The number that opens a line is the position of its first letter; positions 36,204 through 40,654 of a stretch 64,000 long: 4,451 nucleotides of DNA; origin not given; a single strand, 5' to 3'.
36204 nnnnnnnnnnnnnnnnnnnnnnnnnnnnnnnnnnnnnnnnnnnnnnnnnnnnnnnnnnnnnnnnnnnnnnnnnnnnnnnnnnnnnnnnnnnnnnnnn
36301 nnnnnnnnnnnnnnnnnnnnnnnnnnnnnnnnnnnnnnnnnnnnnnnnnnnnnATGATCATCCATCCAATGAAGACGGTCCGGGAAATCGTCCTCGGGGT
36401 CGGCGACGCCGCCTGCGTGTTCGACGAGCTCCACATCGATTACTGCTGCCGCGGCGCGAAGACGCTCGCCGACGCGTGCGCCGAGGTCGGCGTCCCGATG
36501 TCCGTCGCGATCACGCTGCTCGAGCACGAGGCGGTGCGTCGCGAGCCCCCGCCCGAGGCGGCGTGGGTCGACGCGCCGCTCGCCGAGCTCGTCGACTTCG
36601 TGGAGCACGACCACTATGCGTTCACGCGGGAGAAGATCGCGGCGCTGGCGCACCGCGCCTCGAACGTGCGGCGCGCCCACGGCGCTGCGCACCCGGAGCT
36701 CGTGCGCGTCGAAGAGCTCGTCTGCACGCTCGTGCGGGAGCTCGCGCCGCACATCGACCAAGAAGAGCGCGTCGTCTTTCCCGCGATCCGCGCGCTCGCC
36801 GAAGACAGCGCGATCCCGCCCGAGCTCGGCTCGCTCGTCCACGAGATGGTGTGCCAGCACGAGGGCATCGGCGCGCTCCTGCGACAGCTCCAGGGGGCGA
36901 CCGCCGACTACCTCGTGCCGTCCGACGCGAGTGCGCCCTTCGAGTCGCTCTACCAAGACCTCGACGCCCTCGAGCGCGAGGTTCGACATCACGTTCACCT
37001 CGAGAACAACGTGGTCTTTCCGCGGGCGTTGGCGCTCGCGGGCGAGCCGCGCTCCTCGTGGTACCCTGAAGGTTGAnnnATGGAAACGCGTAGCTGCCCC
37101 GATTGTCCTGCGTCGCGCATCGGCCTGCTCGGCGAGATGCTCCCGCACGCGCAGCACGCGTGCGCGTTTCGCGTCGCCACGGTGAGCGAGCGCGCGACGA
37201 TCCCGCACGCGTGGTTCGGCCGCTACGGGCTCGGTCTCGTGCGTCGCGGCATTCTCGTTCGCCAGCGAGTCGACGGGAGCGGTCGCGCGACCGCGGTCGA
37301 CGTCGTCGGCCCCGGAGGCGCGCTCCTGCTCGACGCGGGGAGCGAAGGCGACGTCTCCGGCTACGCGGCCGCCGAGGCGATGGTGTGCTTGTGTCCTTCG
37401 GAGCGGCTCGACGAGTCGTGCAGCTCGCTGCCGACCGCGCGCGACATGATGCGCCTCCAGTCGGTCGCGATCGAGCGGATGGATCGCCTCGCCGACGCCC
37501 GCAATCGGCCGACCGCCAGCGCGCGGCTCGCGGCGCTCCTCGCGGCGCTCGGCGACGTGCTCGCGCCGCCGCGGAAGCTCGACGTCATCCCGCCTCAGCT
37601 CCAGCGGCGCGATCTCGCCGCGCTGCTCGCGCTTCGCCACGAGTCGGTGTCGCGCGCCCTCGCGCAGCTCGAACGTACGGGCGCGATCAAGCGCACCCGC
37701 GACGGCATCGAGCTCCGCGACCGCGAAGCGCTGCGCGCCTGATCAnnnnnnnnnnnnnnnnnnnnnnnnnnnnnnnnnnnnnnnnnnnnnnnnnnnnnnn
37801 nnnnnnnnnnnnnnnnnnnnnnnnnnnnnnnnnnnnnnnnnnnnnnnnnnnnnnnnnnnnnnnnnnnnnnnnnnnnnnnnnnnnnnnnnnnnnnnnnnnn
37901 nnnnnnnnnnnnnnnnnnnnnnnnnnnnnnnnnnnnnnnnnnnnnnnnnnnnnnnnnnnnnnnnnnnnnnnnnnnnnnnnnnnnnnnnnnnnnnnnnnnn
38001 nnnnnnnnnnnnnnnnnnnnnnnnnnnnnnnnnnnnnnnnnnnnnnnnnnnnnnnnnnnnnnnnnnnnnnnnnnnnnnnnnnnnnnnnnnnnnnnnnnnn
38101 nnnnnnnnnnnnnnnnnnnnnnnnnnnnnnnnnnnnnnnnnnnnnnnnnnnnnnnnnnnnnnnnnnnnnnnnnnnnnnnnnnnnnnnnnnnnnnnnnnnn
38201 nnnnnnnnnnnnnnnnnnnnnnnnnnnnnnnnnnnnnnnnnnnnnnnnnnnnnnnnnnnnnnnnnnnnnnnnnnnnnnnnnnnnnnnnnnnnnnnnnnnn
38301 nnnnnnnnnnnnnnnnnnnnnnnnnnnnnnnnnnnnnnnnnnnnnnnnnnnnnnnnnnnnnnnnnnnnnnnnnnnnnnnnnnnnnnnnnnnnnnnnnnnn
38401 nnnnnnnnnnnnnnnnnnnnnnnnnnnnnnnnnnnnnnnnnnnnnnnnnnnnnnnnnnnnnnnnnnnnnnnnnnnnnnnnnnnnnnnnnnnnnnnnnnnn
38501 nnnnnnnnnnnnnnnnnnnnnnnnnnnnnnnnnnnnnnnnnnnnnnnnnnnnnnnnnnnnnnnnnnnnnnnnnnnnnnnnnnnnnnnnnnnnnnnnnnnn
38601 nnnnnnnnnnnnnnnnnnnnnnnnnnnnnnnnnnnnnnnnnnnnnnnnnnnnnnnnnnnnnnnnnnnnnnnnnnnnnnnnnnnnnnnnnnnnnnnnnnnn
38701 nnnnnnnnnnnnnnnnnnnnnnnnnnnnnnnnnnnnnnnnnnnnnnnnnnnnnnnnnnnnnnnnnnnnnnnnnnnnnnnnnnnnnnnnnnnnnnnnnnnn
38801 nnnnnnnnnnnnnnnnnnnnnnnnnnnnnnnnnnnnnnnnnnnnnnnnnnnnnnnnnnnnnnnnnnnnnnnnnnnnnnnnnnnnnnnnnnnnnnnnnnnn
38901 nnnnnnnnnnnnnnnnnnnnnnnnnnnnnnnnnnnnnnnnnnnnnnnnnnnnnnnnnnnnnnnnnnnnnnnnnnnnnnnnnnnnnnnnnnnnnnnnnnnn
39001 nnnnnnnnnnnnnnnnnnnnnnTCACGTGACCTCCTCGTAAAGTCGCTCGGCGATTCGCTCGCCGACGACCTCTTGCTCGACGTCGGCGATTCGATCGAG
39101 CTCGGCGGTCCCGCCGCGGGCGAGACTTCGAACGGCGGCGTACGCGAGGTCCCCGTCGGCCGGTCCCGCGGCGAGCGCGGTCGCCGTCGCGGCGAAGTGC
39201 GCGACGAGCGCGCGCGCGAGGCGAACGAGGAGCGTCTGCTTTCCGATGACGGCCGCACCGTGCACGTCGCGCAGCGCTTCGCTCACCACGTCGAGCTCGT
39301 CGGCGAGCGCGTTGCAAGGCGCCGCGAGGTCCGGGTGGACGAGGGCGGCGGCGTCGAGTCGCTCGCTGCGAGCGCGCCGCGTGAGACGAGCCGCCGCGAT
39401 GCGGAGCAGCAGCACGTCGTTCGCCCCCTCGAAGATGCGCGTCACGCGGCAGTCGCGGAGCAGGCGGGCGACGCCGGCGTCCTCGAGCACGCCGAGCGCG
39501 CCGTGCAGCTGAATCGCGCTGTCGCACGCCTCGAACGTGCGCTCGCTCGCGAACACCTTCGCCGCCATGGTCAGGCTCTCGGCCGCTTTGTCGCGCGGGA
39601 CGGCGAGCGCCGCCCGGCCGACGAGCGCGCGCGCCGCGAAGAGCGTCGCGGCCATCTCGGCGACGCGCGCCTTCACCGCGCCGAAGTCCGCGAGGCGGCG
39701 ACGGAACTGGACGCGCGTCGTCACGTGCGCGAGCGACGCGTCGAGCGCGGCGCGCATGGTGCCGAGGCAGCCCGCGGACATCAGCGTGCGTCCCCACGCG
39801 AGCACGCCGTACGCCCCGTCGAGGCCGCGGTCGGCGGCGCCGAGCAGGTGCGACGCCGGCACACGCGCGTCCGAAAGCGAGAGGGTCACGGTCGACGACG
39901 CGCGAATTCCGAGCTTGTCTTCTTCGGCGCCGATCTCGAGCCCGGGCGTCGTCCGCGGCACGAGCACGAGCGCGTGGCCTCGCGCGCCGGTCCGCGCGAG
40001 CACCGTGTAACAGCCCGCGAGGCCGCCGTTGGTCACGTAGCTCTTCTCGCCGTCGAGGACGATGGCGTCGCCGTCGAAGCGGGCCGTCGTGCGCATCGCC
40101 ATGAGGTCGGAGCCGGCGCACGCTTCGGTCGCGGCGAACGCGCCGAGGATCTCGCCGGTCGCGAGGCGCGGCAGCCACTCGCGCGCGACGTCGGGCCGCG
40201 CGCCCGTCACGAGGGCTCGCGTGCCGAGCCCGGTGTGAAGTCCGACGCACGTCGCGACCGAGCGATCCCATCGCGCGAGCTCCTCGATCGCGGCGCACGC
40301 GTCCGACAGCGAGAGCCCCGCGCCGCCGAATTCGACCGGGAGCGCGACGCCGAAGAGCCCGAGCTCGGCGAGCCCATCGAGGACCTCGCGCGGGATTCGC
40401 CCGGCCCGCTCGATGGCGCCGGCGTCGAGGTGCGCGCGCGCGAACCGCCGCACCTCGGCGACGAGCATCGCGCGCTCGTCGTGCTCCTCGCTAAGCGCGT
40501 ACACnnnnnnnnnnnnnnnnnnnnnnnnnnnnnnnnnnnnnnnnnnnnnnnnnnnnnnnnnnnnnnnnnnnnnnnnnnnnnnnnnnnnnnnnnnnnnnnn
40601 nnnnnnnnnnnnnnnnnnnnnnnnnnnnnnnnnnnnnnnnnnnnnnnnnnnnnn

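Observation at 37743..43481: Five-gene FAAL-SDR-ACP-ACAD-B12/radical-SAM cassette: candidate undescribed acyl-ACP tailoring / lipid biosynthesis system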

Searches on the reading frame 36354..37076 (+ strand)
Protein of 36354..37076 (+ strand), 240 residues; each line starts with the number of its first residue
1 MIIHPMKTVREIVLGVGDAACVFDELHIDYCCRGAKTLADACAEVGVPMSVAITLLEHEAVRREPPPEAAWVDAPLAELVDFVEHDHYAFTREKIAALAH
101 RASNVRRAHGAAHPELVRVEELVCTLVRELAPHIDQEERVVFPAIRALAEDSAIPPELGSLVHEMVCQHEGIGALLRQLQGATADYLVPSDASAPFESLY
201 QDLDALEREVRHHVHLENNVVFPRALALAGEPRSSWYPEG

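Call 9: search_protein_families(library=pfam, proteins=[window:36354-37076:+], max_evalue=0.01)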
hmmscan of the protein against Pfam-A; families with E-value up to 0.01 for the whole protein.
window:36354-37076:+ (240 aa): 2 families
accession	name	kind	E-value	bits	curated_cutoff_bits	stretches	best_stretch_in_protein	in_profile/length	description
PF01814.28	Hemerythrin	-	5.4e-16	59.7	25.3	1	92-225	14-127/127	Hemerythrin HHE cation binding domain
PF04405.19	ScdA_N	-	1.2e-12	47.8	32.5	1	7-58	3-54/56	Domain of Unknown function (DUF542)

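Call 10: search_protein_families(library=ncbifam, proteins=[window:36354-37076:+], max_evalue=0.01)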
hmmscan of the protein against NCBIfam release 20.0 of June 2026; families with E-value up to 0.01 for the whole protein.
window:36354-37076:+ (240 aa): 5 families
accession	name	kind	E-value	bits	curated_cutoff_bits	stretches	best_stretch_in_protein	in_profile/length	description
TIGR03652.1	FeS_repair_RIC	equivalog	7.3e-52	176.3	204.7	1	9-225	1-216/216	iron-sulfur cluster repair di-iron protein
NF008221.0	PRK10992.1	equivalog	2e-33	115.8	254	1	8-227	7-218/220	iron-sulfur cluster repair protein YtfE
NF009777.0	PRK13276.1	equivalog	2.1e-27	96.4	259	1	7-223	6-221/224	iron-sulfur cluster repair di-iron protein ScdA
NF041614.1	FeSrepair_DnrN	equivalog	1.1e-14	55.1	300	1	70-227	6-156/157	iron-sulfur cluster repair protein DnrN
NF053874.1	persist_PA2171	equivalog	0.0015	18.3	190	0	120-149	33-62/157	PA2171 family ribosome-binding persister protein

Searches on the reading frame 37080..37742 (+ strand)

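Call 9: search_protein_families(library=pfam, proteins=[window:37080-37742:+], max_evalue=0.01)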
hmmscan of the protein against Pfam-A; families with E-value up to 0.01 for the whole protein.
window:37080-37742:+ (220 aa): 3 families
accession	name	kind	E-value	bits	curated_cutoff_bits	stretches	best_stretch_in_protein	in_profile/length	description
PF13545.12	HTH_Crp_2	-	3.7e-13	49.7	27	1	148-220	1-69/70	Crp-like helix-turn-helix domain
PF12802.13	MarR_2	-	0.0012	19.4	27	1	172-208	19-55/61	MarR family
PF01047.28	MarR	-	0.0015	18.8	24.6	1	177-208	21-52/59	MarR family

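Call 10: search_protein_families(library=ncbifam, proteins=[window:37080-37742:+], max_evalue=0.01)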
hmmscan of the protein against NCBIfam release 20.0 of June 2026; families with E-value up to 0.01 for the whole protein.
window:37080-37742:+ (220 aa): 4 families
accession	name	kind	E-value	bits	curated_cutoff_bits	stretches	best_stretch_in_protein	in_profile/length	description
NF050806.1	TransRegFixKCaul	equivalog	2.8e-09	36.5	300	1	66-220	59-212/215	transcriptional regulator FixK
NF008365.0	PRK11161.1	subfamily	2.3e-07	30.4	228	1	84-218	101-239/250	fumarate/nitrate reduction transcriptional regulator Fnr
NF006901.0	PRK09392.1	equivalog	0.00045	19.6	211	1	67-218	66-217/236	transcriptional activator FtrB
NF033788.1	HTH_metalloreg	subfamily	0.0064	16.3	55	0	177-209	29-61/77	metalloregulator ArsR/SmtB family transcription factor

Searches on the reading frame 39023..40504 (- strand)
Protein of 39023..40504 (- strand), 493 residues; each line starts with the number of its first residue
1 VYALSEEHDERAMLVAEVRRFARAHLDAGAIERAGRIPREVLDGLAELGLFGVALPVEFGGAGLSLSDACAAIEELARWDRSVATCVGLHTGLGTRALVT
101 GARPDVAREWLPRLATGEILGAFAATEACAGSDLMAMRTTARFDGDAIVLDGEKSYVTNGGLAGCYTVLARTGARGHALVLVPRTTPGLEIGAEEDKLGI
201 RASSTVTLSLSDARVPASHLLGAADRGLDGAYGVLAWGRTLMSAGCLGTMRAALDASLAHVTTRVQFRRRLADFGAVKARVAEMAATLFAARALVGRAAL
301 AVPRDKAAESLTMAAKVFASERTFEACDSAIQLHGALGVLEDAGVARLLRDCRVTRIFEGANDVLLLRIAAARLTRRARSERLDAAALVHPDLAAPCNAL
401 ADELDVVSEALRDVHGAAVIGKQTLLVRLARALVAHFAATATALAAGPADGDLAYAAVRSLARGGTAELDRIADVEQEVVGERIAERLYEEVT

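Call 9: search_protein_families(library=pfam, proteins=[window:39023-40504:-], max_evalue=0.01)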
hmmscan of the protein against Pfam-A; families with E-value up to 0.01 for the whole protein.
window:39023-40504:- (493 aa): 6 families
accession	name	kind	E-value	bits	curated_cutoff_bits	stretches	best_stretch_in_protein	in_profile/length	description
PF00441.29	Acyl-CoA_dh_1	-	1.5e-34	119.8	22.4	1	226-372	2-148/150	Acyl-CoA dehydrogenase, C-terminal domain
PF02771.21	Acyl-CoA_dh_N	-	6e-26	91.5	22.9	1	9-118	2-113/113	Acyl-CoA dehydrogenase, N-terminal domain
PF02770.24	Acyl-CoA_dh_M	-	5.4e-21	75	33.3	1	122-212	1-96/97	Acyl-CoA dehydrogenase, middle domain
PF08028.16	Acyl-CoA_dh_2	-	1.8e-14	54.6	22.7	1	242-362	3-133/134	Acyl-CoA dehydrogenase, C-terminal domain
PF22924.1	ACOX_C_alpha1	-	0.0016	18.7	27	1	306-371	101-166/169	Acyl-CoA oxidase, C-alpha1 domain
PF21343.2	ACAD9-ACADV_C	-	0.0051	17.5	27.8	0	407-441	20-54/120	ACAD9/ACADV, C-terminal domain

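Call 10: search_protein_families(library=ncbifam, proteins=[window:39023-40504:-], max_evalue=0.01)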
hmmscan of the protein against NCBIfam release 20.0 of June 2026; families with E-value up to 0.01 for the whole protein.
window:39023-40504:- (493 aa): 24 families
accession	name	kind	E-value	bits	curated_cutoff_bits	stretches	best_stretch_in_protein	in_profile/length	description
NF042972.1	AcrlCoAredClosAcrC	equivalog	5.4e-73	245.8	640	1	9-372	7-375/378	acryloyl-CoA reductase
NF058590.1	AcCoDHFadEBacil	equivalog_domain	3.2e-70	237.3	600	1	11-381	25-417/586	acyl-CoA dehydrogenase FadE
NF043006.1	CyhCrbnylCoADH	equivalog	5.6e-67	226.4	650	1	6-370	3-372/380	cyclohexane-1-carbonyl-CoA dehydrogenase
NF045652.1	ProlPCPDhRedW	equivalog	2.7e-59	200.9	650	1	12-370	5-370/376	L-prolyl-[peptidyl-carrier protein] dehydrogenase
NF053553.1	prodigi_MBC_PigA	equivalog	6e-54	183.6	500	1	9-364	7-370/381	prodigiosin MBC biosynthesis dehydrogenase PigA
NF045552.1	GlutCoADH_Des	equivalog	8.1e-52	176.7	470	1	9-377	7-383/387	glutaryl-CoA dehydrogenase Acd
NF042439.1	SulpropCoADesulf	equivalog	3e-45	154.6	600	1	19-380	5-377/379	3-sulfinopropanoyl-CoA desulfinase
TIGR03207.1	cyc_hxne_CoA_dh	equivalog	2.7e-44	151.4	575.35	1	9-372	3-370/372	cyclohexanecarboxyl-CoA dehydrogenase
NF052270.1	Staph_DH_FadE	equivalog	4.6e-38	131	600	1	75-369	94-389/400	acyl-CoA dehydrogenase FadE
NF049984.1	Rv1679_FadE16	equivalog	8.3e-35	120.7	600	1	17-365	7-357/371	Rv1679 family acyl-CoA dehydrogenase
NF008997.0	PRK12341.1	equivalog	1.3e-34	119.9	537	1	29-373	30-375/382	acyl-CoA dehydrogenase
NF002885.1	PRK03354.1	equivalog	1.2e-32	113.4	540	1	35-372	36-372/378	crotonobetainyl-CoA dehydrogenase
TIGR04022.1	sulfur_SfnB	equivalog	2.3e-25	89.3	430.9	1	9-355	7-362/391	SfnB family sulfur acquisition oxidoreductase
NF007000.1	PRK09463.1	subfamily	1.1e-24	86.9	600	1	8-362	45-423/726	acyl-CoA dehydrogenase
TIGR03203.1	pimD_small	equivalog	3.2e-21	75.9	652.7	1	35-372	36-375/378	pimeloyl-CoA dehydrogenase small subunit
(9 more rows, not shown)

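Call 33: search_solved_structures(query=window:39023-40504:-, max_evalue=1e-20)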
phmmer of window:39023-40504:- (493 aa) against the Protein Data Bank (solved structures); distinct sequences matched with E-value up to 1e-20: 74 (the best 60 are shown).
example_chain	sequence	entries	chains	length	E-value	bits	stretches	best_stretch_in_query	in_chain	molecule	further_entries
4u83_A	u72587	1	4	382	2.4e-60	208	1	16-370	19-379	Acyl-CoA dehydrogenase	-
5ol2_C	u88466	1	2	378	3.1e-60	207.6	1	30-370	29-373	Acyl-CoA dehydrogenase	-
5lnx_A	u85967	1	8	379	3.4e-60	207.5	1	10-369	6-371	Acyl-CoA dehydrogenase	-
4n5f_A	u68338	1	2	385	1.8e-59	205.1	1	11-370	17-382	Putative acyl-CoA dehydrogenase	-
8ca1_B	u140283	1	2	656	4.9e-59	203.7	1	5-371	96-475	Very long-chain specific acyl-CoA dehydrogenase, mitochondrial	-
4m9a_A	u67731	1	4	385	2e-58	201.7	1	9-370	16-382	Acyl-CoA dehydrogenase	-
8phf_A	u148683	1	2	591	2.4e-58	201.4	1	7-379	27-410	Complex I assembly factor ACAD9, mitochondrial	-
1ws9_A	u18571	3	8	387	3e-58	201.1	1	6-371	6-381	acyl-CoA dehydrogenase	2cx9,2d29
8phe_A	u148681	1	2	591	5.9e-58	200.1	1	7-379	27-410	Complex I assembly factor ACAD9, mitochondrial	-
3b96_A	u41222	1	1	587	1e-57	199.4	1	13-372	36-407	Very long-chain specific acyl-CoA dehydrogenase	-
2uxw_A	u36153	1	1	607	1.2e-57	199.1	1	13-372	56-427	VERY-LONG-CHAIN SPECIFIC ACYL-COA DEHYDROGENASE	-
7s7g_A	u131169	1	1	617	1.3e-57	199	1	13-372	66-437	Very long-chain specific acyl-CoA dehydrogenase, mitochondrial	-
2dvl_A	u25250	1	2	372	1.3e-57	199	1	10-370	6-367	Acyl-CoA dehydrogenase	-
3pfd_A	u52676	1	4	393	1.7e-57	198.6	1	6-369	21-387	Acyl-CoA dehydrogenase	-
2z1q_A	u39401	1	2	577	3.3e-57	197.6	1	43-400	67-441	Acyl-CoA dehydrogenase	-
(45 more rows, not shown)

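Call 68: search_solved_structures(query=A4, max_evalue=1e-40, show_alignments=0)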
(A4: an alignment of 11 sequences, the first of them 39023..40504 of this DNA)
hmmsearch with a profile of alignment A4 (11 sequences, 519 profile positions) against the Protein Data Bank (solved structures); distinct sequences matched with E-value up to 1e-40: 75 (the best 60 are shown).
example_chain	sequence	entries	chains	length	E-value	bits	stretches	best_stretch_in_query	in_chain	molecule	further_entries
7s7g_A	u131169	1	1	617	2.4e-128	432.4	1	14-410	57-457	Very long-chain specific acyl-CoA dehydrogenase, mitochondrial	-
3b96_A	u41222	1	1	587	2.4e-128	432.4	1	14-410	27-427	Very long-chain specific acyl-CoA dehydrogenase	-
2uxw_A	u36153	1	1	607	2.4e-128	432.4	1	14-410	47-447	VERY-LONG-CHAIN SPECIFIC ACYL-COA DEHYDROGENASE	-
8ca1_B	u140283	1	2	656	4.3e-127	428.2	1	15-398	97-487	Very long-chain specific acyl-CoA dehydrogenase, mitochondrial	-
8phf_A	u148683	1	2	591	6.2e-122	411.2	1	15-416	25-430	Complex I assembly factor ACAD9, mitochondrial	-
8phe_A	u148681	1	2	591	1.4e-121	410.1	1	15-416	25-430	Complex I assembly factor ACAD9, mitochondrial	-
2z1q_A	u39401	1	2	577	4.3e-104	352.4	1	17-479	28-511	Acyl-CoA dehydrogenase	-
5lnx_A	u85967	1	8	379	1.1e-101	344.4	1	22-386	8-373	Acyl-CoA dehydrogenase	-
4n5f_A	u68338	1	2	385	4.5e-101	342.4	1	17-386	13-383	Putative acyl-CoA dehydrogenase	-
4m9a_A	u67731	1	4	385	4.1e-99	335.9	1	16-386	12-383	Acyl-CoA dehydrogenase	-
5ol2_C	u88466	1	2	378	2.4e-98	333.4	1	22-386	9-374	Acyl-CoA dehydrogenase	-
3owa_A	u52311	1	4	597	2.1e-97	330.3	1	48-498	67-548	Acyl-CoA dehydrogenase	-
3pfd_A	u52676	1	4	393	2.4e-97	330.1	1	22-387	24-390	Acyl-CoA dehydrogenase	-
1ws9_A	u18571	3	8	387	2.1e-95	323.7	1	25-389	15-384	acyl-CoA dehydrogenase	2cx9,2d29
4u83_A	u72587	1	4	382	5.8e-94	318.9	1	19-385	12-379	Acyl-CoA dehydrogenase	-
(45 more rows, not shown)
